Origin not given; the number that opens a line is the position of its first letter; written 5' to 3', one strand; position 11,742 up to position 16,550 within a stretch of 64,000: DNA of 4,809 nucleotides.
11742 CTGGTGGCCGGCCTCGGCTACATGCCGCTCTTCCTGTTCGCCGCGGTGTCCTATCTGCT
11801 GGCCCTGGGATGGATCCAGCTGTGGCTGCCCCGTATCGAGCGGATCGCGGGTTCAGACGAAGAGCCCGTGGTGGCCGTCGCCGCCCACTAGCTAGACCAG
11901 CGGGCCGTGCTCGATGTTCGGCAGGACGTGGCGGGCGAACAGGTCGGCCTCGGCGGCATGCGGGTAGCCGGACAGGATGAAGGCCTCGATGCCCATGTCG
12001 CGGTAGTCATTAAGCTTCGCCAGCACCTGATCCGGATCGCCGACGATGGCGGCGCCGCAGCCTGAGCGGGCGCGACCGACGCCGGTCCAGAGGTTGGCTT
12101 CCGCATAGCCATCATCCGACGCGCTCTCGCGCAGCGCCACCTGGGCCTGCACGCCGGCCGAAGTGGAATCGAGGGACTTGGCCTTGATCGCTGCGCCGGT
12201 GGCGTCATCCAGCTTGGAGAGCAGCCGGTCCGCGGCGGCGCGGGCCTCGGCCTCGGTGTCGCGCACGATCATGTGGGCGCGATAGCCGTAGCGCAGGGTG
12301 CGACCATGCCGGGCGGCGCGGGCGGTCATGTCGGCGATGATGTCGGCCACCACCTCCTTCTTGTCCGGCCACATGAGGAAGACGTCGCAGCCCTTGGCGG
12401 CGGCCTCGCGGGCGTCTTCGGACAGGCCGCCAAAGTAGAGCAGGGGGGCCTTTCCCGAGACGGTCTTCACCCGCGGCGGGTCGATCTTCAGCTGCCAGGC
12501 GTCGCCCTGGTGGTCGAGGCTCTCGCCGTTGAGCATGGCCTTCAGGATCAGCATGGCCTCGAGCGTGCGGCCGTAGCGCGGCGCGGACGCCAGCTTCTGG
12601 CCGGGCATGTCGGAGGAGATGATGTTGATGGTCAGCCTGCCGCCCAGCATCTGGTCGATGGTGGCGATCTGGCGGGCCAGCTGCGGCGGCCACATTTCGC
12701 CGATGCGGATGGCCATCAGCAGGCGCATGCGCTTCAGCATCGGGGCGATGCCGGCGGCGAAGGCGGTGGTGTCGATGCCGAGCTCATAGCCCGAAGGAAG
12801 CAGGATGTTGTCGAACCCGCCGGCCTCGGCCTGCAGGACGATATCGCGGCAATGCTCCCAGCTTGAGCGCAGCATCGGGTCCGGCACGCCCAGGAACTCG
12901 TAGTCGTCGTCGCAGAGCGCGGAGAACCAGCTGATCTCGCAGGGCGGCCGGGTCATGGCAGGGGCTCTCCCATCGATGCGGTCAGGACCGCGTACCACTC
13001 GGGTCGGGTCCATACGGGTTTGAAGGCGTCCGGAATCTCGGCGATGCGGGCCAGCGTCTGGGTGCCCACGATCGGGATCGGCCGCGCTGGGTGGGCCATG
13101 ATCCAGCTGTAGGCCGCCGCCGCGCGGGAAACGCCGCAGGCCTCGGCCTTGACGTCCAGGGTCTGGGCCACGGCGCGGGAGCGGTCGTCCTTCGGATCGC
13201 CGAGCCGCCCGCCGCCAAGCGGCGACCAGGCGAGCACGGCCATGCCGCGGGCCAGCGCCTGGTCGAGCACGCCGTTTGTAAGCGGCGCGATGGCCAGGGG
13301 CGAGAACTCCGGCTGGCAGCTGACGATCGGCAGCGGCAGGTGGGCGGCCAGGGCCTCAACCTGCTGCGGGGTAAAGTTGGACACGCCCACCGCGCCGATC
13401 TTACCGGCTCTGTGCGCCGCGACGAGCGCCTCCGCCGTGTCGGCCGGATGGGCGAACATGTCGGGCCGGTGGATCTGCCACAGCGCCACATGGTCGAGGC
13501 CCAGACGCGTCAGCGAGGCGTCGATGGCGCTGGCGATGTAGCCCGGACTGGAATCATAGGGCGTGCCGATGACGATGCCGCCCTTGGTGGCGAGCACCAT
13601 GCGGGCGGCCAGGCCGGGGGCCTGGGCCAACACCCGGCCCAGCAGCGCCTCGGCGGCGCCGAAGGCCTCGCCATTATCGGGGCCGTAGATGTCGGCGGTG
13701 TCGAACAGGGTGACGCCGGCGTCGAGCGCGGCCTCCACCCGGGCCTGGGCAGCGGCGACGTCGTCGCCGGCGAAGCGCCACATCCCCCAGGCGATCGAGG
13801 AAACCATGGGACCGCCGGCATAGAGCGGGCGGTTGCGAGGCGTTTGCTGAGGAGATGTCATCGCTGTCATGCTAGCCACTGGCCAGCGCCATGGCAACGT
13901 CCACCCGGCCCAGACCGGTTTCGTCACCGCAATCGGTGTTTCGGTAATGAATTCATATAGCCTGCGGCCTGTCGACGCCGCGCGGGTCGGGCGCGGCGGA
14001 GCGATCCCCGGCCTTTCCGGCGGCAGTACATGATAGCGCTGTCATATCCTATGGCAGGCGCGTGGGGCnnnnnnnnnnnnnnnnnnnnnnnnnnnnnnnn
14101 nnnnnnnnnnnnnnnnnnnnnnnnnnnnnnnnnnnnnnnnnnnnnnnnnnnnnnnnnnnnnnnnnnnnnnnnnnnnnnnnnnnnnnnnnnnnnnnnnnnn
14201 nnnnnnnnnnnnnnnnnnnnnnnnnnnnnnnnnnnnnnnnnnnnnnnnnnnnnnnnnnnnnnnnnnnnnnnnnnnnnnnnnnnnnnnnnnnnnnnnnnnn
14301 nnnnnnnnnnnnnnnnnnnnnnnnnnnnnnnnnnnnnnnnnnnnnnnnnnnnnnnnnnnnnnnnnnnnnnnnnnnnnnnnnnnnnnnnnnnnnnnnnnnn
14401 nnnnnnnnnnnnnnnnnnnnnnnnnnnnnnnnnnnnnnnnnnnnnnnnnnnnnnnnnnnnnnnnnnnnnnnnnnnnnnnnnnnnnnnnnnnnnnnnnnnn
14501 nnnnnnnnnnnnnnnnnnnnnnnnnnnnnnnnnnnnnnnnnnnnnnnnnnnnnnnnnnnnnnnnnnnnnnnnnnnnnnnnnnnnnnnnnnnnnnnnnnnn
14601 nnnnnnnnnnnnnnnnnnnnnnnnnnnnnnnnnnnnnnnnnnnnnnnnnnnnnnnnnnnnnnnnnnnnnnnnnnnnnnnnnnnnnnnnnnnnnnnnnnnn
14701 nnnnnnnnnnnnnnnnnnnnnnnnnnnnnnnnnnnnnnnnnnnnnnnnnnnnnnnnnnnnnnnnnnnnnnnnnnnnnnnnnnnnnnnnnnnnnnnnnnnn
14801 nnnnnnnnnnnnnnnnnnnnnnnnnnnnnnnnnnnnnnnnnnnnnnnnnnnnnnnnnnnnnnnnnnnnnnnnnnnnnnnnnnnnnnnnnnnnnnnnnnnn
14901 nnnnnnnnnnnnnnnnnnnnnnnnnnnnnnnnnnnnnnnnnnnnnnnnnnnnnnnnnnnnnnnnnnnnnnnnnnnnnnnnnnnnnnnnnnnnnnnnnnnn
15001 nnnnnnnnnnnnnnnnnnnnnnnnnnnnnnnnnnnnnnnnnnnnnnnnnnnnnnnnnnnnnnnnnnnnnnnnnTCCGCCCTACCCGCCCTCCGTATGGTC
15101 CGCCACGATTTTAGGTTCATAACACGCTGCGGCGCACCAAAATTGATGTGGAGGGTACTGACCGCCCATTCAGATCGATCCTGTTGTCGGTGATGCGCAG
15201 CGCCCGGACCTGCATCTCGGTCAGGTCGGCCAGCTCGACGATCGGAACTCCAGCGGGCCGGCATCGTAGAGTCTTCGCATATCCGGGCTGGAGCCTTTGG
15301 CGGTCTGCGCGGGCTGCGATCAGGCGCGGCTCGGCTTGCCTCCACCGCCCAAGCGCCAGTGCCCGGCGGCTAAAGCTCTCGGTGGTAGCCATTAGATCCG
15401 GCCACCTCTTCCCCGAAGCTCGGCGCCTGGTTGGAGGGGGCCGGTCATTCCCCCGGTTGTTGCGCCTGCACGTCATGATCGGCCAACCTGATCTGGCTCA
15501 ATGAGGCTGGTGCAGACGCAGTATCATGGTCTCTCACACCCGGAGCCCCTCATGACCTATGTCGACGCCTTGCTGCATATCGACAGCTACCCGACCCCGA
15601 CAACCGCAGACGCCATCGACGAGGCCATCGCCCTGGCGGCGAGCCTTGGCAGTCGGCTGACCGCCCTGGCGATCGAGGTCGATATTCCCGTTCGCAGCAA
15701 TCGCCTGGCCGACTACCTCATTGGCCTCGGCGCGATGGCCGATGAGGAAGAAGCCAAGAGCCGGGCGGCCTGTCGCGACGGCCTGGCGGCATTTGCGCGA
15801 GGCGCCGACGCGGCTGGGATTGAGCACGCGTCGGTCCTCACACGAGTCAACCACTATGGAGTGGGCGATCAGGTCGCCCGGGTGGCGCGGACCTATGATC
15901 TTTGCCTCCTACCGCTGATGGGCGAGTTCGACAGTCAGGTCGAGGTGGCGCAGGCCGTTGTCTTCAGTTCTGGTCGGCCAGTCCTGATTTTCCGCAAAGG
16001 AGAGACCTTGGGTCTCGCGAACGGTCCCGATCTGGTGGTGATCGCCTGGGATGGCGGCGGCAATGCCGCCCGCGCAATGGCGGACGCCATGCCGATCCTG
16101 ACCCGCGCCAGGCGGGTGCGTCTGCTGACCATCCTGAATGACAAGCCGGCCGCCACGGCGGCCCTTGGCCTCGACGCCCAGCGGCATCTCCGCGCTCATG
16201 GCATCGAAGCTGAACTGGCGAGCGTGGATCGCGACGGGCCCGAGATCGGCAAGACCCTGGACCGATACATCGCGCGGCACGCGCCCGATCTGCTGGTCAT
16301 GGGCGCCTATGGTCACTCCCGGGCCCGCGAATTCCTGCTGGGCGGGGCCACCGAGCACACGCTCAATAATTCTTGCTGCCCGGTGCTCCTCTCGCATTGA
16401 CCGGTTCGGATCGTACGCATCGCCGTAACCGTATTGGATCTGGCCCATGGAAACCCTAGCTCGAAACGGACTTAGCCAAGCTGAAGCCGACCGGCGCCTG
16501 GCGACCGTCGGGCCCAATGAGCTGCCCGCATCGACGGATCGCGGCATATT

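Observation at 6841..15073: SsuD-like monooxygenase translationally coupled to an aldo/keto reductase inside a LacI-regulated sugar-uptake locus: candidate new oxidative desulfonation route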

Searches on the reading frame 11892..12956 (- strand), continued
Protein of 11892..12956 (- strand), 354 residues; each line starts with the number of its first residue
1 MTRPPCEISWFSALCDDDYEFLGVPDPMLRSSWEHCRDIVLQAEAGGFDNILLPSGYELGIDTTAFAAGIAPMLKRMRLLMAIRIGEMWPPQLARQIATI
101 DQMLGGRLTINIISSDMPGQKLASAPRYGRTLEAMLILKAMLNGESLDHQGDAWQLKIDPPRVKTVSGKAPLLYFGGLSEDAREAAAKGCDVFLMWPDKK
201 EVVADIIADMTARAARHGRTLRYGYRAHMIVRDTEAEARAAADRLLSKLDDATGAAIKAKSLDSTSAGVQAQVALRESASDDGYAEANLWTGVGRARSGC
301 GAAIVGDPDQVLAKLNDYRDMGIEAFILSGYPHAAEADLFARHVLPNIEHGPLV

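Call 48: search_dna_similar(query=window:11892-12956:-, collection=plasmids, mode=protein, max_rows=25, max_evalue=1e-60)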
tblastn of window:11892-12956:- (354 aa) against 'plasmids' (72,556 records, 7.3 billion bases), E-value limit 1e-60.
Records with a match: 29; places in all: 29; records where one place covers at least 80% of the query: 29.
Best place of each record, by identity: 60-80% 15; <60% 14.
By first word of the organism name: Rhizobium 7; Novosphingobium 6; Ruegeria 3; Roseivivax 2; Spirosoma 2; Allorhizobium 1; Sphingomonas 1; Sphingobium 1; Paracoccus 1; Roseicitreum 1; and 4 more.
By predicted mobility (MOB-suite, as given by PLSDB): non-mobilizable 25; conjugative 2; mobilizable 2.
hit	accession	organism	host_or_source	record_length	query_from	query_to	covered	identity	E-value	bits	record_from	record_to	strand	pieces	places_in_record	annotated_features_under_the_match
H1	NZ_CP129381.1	Rhizobium sp. SSA_523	single cell,Sea water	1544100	1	353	100%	75.4%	6e-159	499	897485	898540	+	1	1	none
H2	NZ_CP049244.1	Allorhizobium pseudoryzae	cell culture,soil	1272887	5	354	99%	75.4%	7e-170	531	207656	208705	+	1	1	none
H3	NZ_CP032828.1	Sphingomonas paeninsulae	whole organism,soil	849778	5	353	99%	75.6%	4e-164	514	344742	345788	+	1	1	LLM class flavin-dependent oxidoreductase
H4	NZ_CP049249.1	Rhizobium rhizoryzae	cell culture,soil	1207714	6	353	98%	73.9%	1e-166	522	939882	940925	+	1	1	none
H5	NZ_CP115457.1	Sphingobium yanoikuyae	cell culture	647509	5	354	99%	73.1%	2e-153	484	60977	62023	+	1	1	LLM class flavin-dependent oxidoreductase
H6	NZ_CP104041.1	Rhizobium sp. WSM4643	Pisum sativum,Cell culture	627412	6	353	98%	73.0%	5e-166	520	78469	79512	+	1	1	LLM class flavin-dependent oxidoreductase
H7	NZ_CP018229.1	Rhizobium leguminosarum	Vavilovia formosa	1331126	6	353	98%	72.7%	5e-164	514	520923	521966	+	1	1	record has no annotation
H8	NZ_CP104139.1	Rhizobium sp. WSM1274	Vicia sp.,cell culture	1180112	6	353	98%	72.4%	7e-164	514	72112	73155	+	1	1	record has no annotation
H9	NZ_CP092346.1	Rhizobium gallicum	Phaseolus vulgaris,Cell culture,nodule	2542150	6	353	98%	70.7%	1e-160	504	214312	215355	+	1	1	none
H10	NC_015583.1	Novosphingobium sp. PP1Y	-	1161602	1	353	100%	69.2%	5e-155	488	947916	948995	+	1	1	none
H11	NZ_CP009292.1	Novosphingobium pentaromativorans US6-1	mud sediment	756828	1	353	100%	68.6%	3e-154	486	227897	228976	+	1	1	LLM class flavin-dependent oxidoreductase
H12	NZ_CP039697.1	Novosphingobium sp. EMRT-2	cell,freshwater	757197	6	353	98%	69.6%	9e-151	476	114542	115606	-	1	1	LLM class flavin-dependent oxidoreductase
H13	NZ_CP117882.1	Novosphingobium sp. KACC 22771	Single cell,soil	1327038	6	353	98%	68.5%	5e-153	483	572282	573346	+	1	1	none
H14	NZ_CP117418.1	Novosphingobium humi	Single cell,Soil from military shooting ...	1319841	6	353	98%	68.2%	3e-151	478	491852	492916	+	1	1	none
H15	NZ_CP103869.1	Novosphingobium humi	pure culture,soil biofilm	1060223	6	353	98%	68.2%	4e-151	477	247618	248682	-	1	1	none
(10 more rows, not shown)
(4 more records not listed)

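Call 49: get_annotated_region(hit=H11, flank=9000)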
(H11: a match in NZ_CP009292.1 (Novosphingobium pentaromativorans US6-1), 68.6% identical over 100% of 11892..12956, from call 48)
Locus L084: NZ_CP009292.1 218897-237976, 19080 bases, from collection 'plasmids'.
description: Novosphingobium pentaromativorans US6-1 plasmid pLA3, complete sequence
organism: Novosphingobium pentaromativorans US6-1 (NCBI taxid 1088721)
taxonomy: Bacteria; Pseudomonadota; Alphaproteobacteria; Sphingomonadales; Sphingomonadaceae; Novosphingobium; Novosphingobium pentaromativorans; Novosphingobium pentaromativorans US6-1
host: -; source: mud sediment; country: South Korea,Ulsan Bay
typing (MOB-suite, as given by PLSDB): non-mobilizable
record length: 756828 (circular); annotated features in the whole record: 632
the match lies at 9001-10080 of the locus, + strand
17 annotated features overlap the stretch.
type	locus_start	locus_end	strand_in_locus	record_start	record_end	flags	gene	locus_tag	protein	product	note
CDS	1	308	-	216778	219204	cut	-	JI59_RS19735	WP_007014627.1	TonB-dependent receptor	-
CDS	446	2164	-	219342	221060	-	-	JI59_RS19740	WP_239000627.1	sulfotransferase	-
CDS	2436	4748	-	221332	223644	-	-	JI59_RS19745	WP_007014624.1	TonB-dependent receptor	-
CDS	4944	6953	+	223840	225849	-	-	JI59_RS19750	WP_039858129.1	alpha-glucosidase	-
CDS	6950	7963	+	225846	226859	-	-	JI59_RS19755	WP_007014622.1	LacI family DNA-binding transcriptional regulator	-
CDS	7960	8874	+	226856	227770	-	-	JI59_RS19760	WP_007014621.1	aldo/keto reductase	-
CDS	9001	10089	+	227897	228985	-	-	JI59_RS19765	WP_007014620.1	LLM class flavin-dependent oxidoreductase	-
CDS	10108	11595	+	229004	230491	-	-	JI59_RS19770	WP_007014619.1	glycerol-3-phosphate dehydrogenase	GO:0006072 - glycerol-3-phosphate metabolic process [Evidence IEA]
CDS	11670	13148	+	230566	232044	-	-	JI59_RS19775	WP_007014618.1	glycerol kinase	GO:0006071 - glycerol metabolic process [Evidence IEA]; GO:0016310 - phosphorylation [Evidence IEA]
CDS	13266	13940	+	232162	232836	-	-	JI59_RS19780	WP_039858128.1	DUF2270 domain-containing protein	-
CDS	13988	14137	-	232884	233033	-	-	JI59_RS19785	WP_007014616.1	lmo0937 family membrane protein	-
CDS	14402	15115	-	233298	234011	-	bdcA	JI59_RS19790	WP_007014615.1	SDR family oxidoreductase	-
CDS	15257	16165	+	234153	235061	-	-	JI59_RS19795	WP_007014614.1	LysR family transcriptional regulator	-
CDS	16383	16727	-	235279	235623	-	-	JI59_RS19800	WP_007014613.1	hypothetical protein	-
CDS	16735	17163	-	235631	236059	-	-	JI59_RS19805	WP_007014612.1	DUF983 domain-containing protein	-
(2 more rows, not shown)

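Call 50: get_annotated_region(hit=H3, flank=9000)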
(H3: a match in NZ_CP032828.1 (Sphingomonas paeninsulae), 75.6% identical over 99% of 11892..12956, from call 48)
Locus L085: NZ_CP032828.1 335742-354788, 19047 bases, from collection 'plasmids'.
description: Sphingomonas paeninsulae strain YZ-8 plasmid unnamed1, complete sequence
organism: Sphingomonas paeninsulae (NCBI taxid 2319844)
taxonomy: Bacteria; Pseudomonadota; Alphaproteobacteria; Sphingomonadales; Sphingomonadaceae; Sphingomonas; Sphingomonas paeninsulae
host: -; source: whole organism,soil; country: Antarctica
typing (MOB-suite, as given by PLSDB): non-mobilizable
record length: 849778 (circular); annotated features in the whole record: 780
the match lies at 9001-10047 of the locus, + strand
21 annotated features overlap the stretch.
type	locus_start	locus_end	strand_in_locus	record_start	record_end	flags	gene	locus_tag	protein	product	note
CDS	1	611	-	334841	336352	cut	-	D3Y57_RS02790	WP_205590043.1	substrate-binding domain-containing protein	-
CDS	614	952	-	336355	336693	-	-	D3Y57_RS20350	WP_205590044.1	hypothetical protein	-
CDS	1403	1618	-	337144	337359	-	-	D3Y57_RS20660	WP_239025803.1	hypothetical protein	-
CDS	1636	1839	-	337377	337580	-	-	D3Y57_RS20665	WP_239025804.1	hypothetical protein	-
CDS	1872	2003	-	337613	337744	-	-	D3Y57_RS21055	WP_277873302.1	hypothetical protein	-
CDS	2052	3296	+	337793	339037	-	-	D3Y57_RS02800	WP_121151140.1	MFS transporter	GO:0055085 - transmembrane transport [Evidence IEA]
CDS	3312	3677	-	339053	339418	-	-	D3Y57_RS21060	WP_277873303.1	type IX secretion system membrane protein PorP/SprF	-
CDS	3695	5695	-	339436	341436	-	-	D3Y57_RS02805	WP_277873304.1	TonB-dependent receptor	-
CDS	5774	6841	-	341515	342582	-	-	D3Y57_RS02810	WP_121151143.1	Gfo/Idh/MocA family oxidoreductase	-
CDS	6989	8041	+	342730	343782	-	-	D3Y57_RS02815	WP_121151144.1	LacI family DNA-binding transcriptional regulator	-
CDS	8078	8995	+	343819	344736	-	-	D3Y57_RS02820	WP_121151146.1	aldo/keto reductase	-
CDS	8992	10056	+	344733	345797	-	-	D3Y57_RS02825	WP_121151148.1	LLM class flavin-dependent oxidoreductase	-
CDS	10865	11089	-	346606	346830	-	-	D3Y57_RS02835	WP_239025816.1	hypothetical protein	-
CDS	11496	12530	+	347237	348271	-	-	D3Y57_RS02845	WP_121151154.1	LLM class flavin-dependent oxidoreductase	-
CDS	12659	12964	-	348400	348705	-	-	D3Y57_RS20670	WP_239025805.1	hypothetical protein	-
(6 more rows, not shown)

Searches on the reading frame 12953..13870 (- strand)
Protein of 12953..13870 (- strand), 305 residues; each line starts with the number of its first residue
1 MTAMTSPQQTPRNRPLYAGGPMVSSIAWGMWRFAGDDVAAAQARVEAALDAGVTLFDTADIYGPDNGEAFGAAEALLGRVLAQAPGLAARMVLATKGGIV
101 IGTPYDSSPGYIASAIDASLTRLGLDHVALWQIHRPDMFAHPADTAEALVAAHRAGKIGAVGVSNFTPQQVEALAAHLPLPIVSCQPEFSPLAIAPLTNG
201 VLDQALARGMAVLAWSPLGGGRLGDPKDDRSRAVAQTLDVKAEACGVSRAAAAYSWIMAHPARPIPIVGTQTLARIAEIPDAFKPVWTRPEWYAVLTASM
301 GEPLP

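Call 3: search_protein_families(library=pfam, proteins=[window:12953-13870:-])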
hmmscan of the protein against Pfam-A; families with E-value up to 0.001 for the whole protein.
window:12953-13870:- (305 aa): 1 family
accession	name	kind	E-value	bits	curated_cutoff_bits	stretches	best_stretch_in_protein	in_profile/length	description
PF00248.27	Aldo_ket_red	-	1.3e-49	169.3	24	1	26-284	2-275/291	Aldo/keto reductase family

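Call 4: search_protein_families(library=ncbifam, proteins=[window:12953-13870:-])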
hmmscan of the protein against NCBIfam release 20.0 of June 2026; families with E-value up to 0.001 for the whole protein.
window:12953-13870:- (305 aa): 7 families
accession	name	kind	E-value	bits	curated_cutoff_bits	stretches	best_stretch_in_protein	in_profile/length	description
NF007388.0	PRK09912.1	subfamily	1.9e-19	69.8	448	1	23-223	25-230/346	L-glyceraldehyde 3-phosphate reductase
NF007912.0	PRK10625.1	equivalog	6.7e-12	45.4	415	1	23-137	13-135/346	NADP(H)-dependent aldo-keto reductase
NF049922.1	MethglyxlRedYdjG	equivalog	1e-10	41.2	550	1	35-223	31-225/326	NADH-dependent methylglyoxal reductase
NF007695.0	PRK10376.1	subfamily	2.3e-10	40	280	1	37-277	38-265/290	oxidoreductase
NF008598.0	PRK11565.1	equivalog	1.2e-09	37.7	425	1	20-224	12-195/275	2,5-didehydrogluconate reductase DkgA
NF008377.0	PRK11172.1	equivalog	1.7e-08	34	327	1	26-223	6-186/267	2,5-didehydrogluconate reductase DkgB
TIGR01293.1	Kv_beta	subfamily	2.4e-08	33.4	365.4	1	17-149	7-137/319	voltage-dependent potassium channel subunit beta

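Call 6: search_solved_structures(query=window:12953-13870:-, show_alignments=2)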
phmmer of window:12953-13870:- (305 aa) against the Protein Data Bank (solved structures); distinct sequences matched with E-value up to 0.001: 143 (the best 60 are shown).
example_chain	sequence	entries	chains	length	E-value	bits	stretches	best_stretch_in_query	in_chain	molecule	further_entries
7bby_A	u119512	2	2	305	5.2e-47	163.8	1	23-302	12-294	Aryl-alcohol dehydrogenase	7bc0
7bbz_A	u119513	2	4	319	5.8e-47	163.6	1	23-302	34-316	Aryl-alcohol dehydrogenase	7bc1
7twz_A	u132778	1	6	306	2e-40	142.2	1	19-305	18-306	Putative oxidoreductase, NAD(P)-linked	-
4r9o_A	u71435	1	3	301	3.8e-40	141.3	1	19-305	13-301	Putative aldo/keto reductase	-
1og6_A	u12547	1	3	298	3e-39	138.3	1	19-305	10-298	HYPOTHETICAL OXIDOREDUCTASE YDHF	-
1ur3_M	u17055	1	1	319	3.5e-39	138.1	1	19-305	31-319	HYPOTHETICAL OXIDOREDUCTASE YDHF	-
8xr2_A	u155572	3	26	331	1.9e-25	93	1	21-225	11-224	Aldo/keto reductase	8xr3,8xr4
8jwk_A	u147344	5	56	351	2.2e-25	92.8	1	20-225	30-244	Aldo/keto reductase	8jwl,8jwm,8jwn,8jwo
7utf_A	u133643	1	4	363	2.3e-23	86.2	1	14-224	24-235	Putative oxidoreductase, aryl-alcohol dehydrogenase like protein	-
5t79_A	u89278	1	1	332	6.5e-22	81.4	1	19-226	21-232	Aldo-keto Reductase, OXIDOREDUCTASE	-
3erp_A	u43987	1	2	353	7.7e-22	81.1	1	19-226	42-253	Putative oxidoreductase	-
3n6q_A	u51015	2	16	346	2.4e-21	79.5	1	19-223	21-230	YghZ aldo-keto reductase | ALDO-KETO REDUCTASE AKR14A1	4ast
4aub_A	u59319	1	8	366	2.9e-21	79.3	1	19-223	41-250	ALDO-KETO REDUCTASE AKR14A1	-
8hwn_B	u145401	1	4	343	3e-21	79.2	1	15-224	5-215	DepB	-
9wk1_D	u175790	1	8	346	4.1e-21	78.7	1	20-224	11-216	DON 3-epimerase chain D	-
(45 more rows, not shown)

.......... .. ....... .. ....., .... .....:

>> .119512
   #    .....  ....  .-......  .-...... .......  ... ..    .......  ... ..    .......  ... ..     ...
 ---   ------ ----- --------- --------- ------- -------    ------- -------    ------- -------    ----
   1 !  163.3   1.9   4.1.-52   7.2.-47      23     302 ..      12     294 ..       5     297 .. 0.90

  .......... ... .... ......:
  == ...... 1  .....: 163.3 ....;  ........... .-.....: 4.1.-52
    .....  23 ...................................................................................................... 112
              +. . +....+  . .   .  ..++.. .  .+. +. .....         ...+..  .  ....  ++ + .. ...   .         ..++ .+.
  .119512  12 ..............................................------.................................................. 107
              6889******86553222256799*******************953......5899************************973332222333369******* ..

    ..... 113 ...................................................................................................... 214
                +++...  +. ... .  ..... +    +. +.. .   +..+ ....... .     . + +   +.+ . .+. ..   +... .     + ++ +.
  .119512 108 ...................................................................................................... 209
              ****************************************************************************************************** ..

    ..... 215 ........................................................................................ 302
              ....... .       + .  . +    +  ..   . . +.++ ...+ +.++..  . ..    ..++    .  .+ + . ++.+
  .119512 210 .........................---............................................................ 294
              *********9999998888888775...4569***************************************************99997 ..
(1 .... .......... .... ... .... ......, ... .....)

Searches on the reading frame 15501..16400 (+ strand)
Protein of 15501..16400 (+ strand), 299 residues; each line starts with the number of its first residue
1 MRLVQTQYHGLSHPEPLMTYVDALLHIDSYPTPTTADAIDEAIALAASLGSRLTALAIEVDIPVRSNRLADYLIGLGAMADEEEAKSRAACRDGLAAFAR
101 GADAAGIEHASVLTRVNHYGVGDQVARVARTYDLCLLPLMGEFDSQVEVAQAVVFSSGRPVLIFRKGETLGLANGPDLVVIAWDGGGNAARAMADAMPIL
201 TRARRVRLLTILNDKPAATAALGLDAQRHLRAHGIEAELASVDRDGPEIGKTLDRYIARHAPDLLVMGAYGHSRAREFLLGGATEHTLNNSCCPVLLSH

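Call 3: search_protein_families(library=pfam, proteins=[window:15501-16400:+])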
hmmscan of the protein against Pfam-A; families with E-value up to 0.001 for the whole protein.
window:15501-16400:+ (299 aa): 1 family
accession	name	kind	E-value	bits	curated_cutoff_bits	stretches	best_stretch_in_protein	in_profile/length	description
PF00582.32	Usp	-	4.3e-11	44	24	1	223-297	50-139/141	Universal stress protein family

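Call 4: search_protein_families(library=ncbifam, proteins=[window:15501-16400:+])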
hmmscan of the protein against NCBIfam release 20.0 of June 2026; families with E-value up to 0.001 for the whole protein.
window:15501-16400:+ (299 aa): 0 families
